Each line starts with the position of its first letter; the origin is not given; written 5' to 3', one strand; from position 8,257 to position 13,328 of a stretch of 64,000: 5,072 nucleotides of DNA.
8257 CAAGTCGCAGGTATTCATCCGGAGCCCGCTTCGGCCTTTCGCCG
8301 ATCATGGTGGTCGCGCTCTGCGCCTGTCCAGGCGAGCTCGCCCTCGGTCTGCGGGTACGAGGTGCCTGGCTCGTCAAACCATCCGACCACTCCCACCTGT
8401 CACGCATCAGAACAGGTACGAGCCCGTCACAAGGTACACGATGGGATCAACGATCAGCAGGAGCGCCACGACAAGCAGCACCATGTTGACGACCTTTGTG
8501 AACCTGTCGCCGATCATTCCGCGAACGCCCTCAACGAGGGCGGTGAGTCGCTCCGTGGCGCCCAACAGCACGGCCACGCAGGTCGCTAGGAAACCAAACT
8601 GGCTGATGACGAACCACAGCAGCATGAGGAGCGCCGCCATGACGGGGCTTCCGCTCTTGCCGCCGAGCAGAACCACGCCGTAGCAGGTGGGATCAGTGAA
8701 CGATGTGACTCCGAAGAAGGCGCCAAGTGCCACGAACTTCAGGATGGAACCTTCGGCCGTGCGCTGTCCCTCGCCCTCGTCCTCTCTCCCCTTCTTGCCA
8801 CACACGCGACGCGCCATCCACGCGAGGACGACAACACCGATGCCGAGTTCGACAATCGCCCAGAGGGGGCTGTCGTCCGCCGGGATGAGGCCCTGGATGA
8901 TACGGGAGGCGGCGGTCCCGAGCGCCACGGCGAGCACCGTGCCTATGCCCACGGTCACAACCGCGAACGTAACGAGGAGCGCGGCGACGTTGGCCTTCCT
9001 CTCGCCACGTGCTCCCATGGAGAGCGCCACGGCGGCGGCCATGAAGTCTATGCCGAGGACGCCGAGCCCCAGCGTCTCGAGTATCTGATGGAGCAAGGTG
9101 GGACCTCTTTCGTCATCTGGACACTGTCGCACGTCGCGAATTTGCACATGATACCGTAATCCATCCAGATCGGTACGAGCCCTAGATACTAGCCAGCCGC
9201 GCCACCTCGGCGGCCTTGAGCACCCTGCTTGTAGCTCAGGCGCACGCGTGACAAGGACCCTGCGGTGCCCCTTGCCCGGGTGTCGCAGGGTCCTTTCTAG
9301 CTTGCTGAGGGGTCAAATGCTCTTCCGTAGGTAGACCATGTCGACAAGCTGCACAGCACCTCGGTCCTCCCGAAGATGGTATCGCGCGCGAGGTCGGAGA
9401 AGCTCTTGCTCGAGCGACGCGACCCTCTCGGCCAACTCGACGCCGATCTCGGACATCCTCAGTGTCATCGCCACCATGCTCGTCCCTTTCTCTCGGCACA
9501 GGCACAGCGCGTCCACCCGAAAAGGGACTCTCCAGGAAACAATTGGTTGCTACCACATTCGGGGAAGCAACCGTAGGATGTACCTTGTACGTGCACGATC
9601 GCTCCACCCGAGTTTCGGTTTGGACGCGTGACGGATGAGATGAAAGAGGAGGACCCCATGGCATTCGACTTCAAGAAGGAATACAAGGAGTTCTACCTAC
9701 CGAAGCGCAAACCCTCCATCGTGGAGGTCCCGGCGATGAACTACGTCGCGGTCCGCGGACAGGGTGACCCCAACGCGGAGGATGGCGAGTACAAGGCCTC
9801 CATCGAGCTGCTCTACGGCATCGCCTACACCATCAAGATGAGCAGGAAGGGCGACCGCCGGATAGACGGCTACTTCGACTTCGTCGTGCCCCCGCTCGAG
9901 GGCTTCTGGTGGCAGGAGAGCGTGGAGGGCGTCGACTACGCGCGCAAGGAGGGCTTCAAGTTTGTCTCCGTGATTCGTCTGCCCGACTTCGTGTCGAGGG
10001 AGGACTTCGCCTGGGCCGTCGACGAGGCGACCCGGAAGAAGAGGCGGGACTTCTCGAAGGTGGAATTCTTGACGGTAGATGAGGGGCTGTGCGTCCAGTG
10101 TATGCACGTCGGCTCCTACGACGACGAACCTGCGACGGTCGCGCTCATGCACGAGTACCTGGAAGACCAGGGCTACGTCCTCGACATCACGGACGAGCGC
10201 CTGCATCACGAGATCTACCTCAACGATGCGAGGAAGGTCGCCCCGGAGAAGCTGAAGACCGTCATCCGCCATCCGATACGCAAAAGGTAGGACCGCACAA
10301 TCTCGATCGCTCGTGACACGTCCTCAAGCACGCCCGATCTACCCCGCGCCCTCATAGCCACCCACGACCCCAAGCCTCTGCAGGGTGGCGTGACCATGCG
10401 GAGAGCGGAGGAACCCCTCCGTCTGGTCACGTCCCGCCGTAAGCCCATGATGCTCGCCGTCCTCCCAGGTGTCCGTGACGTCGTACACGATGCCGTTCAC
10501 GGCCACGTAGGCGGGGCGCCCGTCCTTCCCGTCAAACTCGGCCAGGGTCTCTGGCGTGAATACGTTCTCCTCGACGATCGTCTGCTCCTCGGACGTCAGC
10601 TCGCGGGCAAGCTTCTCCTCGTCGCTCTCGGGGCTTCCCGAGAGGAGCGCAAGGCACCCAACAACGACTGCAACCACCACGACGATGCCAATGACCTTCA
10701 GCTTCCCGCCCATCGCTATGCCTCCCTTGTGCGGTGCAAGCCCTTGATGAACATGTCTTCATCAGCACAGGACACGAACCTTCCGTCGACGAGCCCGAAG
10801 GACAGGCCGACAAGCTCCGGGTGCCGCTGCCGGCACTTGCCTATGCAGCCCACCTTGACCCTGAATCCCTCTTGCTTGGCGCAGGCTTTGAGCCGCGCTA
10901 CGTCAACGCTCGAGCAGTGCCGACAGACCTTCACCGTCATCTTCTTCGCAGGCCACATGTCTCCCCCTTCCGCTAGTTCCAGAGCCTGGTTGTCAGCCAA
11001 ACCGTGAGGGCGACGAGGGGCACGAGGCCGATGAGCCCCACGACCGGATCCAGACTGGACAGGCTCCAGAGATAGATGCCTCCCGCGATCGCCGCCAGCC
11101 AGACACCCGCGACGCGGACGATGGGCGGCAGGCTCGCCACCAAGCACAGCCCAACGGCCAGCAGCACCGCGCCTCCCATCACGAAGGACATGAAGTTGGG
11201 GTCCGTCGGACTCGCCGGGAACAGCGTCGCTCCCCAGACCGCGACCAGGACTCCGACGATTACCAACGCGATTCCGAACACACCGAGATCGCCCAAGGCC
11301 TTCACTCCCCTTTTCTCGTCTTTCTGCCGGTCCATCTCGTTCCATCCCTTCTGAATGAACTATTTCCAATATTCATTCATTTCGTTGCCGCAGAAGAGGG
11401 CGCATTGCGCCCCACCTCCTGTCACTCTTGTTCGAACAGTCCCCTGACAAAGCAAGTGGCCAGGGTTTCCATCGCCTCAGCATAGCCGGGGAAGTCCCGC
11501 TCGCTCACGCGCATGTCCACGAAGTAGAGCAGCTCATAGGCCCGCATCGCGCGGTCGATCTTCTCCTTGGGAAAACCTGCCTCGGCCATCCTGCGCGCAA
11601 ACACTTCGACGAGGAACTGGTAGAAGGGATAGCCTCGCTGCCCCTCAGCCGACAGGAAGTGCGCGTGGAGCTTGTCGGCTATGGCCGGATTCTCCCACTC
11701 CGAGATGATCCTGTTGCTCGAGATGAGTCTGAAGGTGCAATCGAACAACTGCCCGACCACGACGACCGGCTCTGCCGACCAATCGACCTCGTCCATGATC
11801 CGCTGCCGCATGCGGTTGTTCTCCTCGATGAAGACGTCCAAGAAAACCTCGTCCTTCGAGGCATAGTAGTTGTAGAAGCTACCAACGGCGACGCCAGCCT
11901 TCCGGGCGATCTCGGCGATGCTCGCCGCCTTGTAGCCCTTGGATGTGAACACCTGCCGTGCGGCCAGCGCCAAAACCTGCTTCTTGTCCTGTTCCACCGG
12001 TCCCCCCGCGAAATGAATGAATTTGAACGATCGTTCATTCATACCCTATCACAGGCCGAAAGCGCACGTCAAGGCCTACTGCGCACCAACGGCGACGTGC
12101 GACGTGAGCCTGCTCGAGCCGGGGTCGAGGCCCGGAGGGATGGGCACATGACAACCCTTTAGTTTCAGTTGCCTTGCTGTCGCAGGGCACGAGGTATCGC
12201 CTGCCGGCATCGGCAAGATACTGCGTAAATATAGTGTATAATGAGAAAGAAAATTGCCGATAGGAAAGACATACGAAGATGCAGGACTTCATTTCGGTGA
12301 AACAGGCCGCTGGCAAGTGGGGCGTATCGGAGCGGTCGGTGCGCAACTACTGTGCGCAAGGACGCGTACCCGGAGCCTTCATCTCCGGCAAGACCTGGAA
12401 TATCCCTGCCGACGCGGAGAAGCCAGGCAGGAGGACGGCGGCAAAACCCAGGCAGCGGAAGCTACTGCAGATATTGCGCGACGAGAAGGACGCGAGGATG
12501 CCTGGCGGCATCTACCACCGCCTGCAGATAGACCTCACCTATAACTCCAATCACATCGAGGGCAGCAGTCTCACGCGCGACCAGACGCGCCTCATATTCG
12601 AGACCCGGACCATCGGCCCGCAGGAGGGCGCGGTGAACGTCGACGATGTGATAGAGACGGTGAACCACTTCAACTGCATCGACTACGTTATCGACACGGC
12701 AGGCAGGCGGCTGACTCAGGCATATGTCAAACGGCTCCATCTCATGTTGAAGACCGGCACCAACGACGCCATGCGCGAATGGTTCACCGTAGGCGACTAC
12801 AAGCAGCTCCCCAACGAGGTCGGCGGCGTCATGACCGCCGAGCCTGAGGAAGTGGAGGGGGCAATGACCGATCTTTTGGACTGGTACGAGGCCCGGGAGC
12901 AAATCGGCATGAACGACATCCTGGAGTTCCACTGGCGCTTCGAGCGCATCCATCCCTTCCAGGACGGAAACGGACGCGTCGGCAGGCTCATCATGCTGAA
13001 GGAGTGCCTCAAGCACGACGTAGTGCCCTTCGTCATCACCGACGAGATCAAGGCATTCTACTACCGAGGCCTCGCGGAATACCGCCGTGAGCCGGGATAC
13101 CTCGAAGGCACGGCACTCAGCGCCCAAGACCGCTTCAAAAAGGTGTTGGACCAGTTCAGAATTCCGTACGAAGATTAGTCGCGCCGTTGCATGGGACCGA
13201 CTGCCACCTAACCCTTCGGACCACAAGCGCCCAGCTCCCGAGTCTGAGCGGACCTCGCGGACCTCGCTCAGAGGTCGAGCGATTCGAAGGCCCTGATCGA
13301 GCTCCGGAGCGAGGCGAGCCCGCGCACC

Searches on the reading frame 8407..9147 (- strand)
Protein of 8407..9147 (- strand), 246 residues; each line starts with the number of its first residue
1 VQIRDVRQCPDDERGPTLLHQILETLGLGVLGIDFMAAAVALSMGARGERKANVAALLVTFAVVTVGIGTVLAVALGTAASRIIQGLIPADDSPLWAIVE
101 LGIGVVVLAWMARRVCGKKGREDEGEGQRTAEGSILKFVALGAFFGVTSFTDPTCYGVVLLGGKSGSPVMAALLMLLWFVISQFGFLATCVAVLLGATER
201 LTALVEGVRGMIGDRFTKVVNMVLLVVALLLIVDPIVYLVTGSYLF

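Call 16: search_protein_families(library=pfam, proteins=[window:8407-9147:-], max_evalue=0.001)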
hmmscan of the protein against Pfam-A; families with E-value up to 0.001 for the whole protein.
window:8407-9147:- (246 aa): 1 family
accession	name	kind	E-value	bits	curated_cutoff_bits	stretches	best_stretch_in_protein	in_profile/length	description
PF11139.14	SfLAP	-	4.4e-06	26.7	35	1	33-232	10-208/213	Sap, sulfolipid-1-addressing protein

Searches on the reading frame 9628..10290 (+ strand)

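Call 16: search_protein_families(library=pfam, proteins=[window:9628-10290:+], max_evalue=0.001)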
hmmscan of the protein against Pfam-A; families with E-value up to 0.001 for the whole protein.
window:9628-10290:+ (220 aa): 1 family
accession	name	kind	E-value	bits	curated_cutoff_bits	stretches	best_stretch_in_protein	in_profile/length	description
PF06445.20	GyrI-like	-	5.4e-22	79.2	26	1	28-218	2-155/155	GyrI-like small molecule binding domain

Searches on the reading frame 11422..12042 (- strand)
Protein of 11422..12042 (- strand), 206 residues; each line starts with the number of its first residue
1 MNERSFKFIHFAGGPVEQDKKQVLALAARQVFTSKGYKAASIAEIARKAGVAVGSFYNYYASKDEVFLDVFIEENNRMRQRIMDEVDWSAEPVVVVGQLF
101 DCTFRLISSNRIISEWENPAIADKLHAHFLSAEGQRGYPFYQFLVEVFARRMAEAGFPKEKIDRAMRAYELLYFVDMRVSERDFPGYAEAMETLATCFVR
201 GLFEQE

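Call 16: search_protein_families(library=pfam, proteins=[window:11422-12042:-], max_evalue=0.001)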
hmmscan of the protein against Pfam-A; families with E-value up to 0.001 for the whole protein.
window:11422-12042:- (206 aa): 1 family
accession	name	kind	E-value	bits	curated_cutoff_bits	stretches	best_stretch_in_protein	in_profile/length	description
PF00440.29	TetR_N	-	2.6e-14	53.2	24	1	27-69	4-46/47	Bacterial regulatory proteins, tetR family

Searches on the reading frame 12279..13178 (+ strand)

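Call 16: search_protein_families(library=pfam, proteins=[window:12279-13178:+], max_evalue=0.001)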
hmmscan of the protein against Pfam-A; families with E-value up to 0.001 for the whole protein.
window:12279-13178:+ (299 aa): 2 families
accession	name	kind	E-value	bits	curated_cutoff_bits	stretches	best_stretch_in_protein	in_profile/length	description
PF02661.23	Fic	-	1.5e-16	61.4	24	1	145-240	2-90/93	Fic/DOC family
PF12728.13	HTH_17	-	0.00015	22.3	27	1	5-44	2-40/51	Helix-turn-helix domain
